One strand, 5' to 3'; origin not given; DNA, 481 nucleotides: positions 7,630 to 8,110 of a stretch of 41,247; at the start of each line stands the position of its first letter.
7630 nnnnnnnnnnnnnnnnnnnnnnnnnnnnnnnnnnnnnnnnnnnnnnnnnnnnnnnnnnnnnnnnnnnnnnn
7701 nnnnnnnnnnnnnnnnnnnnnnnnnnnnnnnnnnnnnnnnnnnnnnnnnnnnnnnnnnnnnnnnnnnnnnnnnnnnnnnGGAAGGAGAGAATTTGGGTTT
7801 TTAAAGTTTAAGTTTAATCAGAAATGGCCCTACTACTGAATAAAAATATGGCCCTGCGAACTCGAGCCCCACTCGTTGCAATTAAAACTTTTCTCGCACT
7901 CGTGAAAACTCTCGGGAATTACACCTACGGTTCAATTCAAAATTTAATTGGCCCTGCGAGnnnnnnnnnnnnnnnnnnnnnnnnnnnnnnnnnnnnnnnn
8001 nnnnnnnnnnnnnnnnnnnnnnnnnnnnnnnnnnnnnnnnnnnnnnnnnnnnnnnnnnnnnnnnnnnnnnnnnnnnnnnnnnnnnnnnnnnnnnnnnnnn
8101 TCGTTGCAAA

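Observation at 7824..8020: tRNA-Val is followed by exact and degenerate copies of its own 3' end and by a conserved ~54-nt module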

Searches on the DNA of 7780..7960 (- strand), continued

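Call 73: search_with_rna_model(model_id=R1, sources=[L039, L040, L041], max_evalue=1)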
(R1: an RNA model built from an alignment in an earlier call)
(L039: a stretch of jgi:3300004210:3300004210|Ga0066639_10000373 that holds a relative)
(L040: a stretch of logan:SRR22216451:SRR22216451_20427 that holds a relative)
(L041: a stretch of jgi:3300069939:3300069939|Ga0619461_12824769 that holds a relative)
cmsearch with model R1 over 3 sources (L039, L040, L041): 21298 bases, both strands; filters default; matches with E-value up to 1: 2.
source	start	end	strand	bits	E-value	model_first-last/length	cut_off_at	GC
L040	4332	4388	+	74.7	8.8e-19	1-58/58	no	0.46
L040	5250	5281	+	36.3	3.3e-08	1-32/58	3'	0.44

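Call 75: search_dna_similar(query=window:7840-7950:-, collection=phages, mode=distant, max_evalue=1, max_rows=10)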
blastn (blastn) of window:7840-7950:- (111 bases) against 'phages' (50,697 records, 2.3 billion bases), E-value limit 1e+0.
No match.

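Call 76: search_dna_similar(query=window:7840-7950:-, collection=plasmids, mode=distant, max_evalue=1, max_rows=10)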
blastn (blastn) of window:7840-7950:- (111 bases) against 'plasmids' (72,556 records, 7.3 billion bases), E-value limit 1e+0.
No match.

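Call 86: search_with_rna_model(model_id=R1, sources=[window, L001, L002, L003, L004, L005, L006, L007, L009, L012, L013, L014, L015, L021, L029, L030, L031, L032, L036, L040], max_evalue=0.0001, make_alignment=true)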
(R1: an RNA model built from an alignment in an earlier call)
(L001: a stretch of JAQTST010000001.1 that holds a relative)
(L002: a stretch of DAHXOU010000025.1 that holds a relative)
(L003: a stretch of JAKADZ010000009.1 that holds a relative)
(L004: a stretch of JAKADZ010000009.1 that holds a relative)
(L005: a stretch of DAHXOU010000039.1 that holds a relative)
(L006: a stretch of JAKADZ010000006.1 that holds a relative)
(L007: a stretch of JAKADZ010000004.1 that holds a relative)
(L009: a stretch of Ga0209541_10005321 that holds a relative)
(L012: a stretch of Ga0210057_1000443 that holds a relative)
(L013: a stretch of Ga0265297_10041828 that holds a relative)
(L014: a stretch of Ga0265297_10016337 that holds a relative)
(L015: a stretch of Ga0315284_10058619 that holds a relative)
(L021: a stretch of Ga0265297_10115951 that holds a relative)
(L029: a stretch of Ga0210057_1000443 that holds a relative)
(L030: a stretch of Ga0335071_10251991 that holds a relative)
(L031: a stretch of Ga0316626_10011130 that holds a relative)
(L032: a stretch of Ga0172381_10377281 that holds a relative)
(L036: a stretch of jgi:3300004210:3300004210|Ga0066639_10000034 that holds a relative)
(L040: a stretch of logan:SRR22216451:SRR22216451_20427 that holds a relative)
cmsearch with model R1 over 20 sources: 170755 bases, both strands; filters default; matches with E-value up to 0.0001: 28.
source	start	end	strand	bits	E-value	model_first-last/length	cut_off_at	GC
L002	5814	5871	+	84.6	1.4e-20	1-58/58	no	0.48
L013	1533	1591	-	82.7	4.5e-20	1-58/58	no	0.46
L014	5095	5153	-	82.7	4.7e-20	1-58/58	no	0.49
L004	5973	6031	+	79.9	2.8e-19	1-58/58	no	0.49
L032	146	203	-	79.7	3.1e-19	1-58/58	no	0.5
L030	433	490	+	79.3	4e-19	1-58/58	no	0.48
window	28779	28837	-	79.2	4.1e-19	1-58/58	no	0.44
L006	3849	3905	-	78.5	6.7e-19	1-58/58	no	0.47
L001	2261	2319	-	78.1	8.2e-19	1-58/58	no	0.46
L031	549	606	+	75.8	3.6e-18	1-58/58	no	0.47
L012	2298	2355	+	75.2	5.4e-18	1-58/58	no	0.5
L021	1387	1445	-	74.8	6.8e-18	1-58/58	no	0.47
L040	4332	4388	+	74.7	7.1e-18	1-58/58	no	0.46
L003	6666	6725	+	74.2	1e-17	1-58/58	no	0.5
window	7859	7916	-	73.8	1.2e-17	1-58/58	no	0.48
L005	24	81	+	72.8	2.4e-17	1-58/58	no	0.43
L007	3488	3547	-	72.6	2.8e-17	1-58/58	no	0.52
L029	6378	6434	-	71.5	5.3e-17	1-58/58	no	0.53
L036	9139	9198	+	70.3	1.2e-16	1-58/58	no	0.47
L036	18802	18859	+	66.7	1.1e-15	1-58/58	no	0.48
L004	2607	2663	+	57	5.2e-13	1-58/58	no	0.49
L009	1660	1715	+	55.2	1.6e-12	1-58/58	no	0.55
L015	2348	2403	-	54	3.6e-12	1-58/58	no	0.45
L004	7405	7462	+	49.3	7e-11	1-58/58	no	0.52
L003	5420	5471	+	44.9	1.2e-09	1-58/58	no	0.52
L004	2333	2407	+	44.4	1.5e-09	1-58/58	no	0.52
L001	3452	3505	-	44.4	1.5e-09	1-58/58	no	0.57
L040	5250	5281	+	36.3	2.7e-07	1-32/58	3'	0.44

Alignment A4: 28 matches aligned to the model, 84 columns, each read 5' to 3' on its own strand. Consensus structure (alignment columns), stored with it:
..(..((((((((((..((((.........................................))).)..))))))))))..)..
